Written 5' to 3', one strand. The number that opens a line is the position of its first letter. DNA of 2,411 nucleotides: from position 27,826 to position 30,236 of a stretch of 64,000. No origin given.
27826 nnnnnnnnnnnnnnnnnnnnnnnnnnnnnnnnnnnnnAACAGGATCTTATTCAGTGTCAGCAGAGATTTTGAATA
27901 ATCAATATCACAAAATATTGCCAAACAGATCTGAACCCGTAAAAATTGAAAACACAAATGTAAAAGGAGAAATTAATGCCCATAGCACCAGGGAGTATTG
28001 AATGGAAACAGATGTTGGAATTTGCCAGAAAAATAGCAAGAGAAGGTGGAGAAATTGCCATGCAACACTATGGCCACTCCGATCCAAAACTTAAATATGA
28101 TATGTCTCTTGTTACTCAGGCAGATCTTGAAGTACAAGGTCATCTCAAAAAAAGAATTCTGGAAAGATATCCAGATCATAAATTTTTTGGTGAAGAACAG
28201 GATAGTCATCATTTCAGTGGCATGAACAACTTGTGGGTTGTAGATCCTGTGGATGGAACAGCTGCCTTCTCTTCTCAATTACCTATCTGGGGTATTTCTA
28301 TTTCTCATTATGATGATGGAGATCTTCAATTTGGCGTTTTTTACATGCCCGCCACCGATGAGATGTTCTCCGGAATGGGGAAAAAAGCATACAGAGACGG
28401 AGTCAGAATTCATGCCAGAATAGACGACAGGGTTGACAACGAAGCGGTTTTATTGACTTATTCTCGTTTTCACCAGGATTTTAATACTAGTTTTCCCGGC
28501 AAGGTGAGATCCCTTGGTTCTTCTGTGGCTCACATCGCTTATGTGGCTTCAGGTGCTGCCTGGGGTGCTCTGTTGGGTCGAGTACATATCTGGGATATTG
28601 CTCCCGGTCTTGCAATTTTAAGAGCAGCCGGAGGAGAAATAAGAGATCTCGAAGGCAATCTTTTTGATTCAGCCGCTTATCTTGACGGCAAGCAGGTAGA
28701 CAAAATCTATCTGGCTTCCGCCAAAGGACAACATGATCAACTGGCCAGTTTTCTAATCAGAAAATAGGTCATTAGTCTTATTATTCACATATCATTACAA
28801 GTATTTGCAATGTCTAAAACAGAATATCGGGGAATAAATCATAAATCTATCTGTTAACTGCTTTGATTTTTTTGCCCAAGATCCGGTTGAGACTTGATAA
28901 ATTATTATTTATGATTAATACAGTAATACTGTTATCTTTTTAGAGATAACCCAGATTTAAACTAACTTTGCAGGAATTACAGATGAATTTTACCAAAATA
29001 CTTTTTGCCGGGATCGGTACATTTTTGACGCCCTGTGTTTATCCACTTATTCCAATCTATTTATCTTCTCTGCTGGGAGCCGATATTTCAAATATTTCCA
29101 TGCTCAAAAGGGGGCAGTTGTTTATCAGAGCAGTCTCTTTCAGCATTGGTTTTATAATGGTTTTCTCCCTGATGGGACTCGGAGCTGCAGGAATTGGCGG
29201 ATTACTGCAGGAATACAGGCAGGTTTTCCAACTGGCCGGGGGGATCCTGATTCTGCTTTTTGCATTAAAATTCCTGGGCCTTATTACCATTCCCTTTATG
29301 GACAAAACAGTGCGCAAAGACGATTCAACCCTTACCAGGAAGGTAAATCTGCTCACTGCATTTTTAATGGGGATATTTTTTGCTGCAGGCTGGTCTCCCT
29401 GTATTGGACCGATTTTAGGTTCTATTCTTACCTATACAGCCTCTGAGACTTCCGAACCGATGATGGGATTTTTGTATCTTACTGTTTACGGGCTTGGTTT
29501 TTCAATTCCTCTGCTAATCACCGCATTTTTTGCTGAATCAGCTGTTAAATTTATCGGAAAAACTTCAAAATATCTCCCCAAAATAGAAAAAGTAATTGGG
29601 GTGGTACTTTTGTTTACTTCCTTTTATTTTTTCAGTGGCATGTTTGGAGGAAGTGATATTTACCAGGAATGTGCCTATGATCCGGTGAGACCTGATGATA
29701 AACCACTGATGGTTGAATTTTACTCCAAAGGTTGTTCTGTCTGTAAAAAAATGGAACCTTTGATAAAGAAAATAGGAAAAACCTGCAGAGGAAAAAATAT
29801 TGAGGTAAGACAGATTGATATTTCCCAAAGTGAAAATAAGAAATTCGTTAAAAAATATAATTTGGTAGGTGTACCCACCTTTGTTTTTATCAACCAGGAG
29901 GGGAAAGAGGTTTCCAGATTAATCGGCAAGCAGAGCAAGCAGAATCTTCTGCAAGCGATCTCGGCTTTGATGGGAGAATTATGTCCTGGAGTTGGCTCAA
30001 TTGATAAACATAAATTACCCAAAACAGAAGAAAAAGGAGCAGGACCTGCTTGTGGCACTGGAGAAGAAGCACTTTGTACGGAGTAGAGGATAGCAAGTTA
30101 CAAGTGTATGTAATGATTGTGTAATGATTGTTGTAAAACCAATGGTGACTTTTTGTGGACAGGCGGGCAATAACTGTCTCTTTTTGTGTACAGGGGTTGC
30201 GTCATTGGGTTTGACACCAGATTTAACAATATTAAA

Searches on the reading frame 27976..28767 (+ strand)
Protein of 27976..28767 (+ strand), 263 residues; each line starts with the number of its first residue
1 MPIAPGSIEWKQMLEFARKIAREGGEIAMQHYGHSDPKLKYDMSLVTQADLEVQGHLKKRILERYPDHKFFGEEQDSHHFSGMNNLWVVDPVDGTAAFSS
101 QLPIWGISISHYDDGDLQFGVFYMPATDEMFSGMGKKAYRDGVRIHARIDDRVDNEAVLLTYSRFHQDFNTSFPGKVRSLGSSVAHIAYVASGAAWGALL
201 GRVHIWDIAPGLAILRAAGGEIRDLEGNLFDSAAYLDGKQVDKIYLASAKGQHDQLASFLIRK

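Call 12: search_protein_families(library=pfam, proteins=[window:27976-28767:+], max_evalue=0.0001)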
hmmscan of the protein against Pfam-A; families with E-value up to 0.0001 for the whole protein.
window:27976-28767:+ (263 aa): 1 family
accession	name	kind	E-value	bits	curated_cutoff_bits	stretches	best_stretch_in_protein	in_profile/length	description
PF00459.30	Inositol_P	-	8.5e-43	147.2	27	1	10-232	2-242/271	Inositol monophosphatase family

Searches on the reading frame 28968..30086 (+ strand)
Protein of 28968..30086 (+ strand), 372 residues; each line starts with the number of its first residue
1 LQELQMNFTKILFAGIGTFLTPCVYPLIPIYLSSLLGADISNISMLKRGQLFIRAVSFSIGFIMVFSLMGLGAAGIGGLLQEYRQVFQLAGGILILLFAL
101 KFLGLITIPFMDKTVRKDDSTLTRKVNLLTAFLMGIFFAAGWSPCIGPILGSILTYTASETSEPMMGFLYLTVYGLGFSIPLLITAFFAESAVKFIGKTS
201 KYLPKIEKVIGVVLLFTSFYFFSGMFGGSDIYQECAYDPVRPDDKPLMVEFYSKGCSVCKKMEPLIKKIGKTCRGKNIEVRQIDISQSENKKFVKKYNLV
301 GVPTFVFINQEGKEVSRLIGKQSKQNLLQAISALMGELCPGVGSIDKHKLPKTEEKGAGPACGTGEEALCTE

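Call 12: search_protein_families(library=pfam, proteins=[window:28968-30086:+], max_evalue=0.0001)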
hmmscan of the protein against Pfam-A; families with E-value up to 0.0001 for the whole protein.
window:28968-30086:+ (372 aa): 4 families
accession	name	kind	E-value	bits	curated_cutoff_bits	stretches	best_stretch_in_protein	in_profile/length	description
PF02683.22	DsbD_TM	-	8.5e-24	84.5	27.1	1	8-222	5-215/219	Cytochrome C biogenesis protein transmembrane domain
PF00085.26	Thioredoxin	-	1.5e-15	57.5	23.5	1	241-332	15-102/103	Thioredoxin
PF13098.12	Thioredoxin_2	-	1.3e-11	45.2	27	1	242-330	3-103/104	Thioredoxin-like domain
PF13386.12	DsbD_2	-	5.2e-10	40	24.9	1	48-217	29-196/199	Cytochrome C biogenesis protein transmembrane region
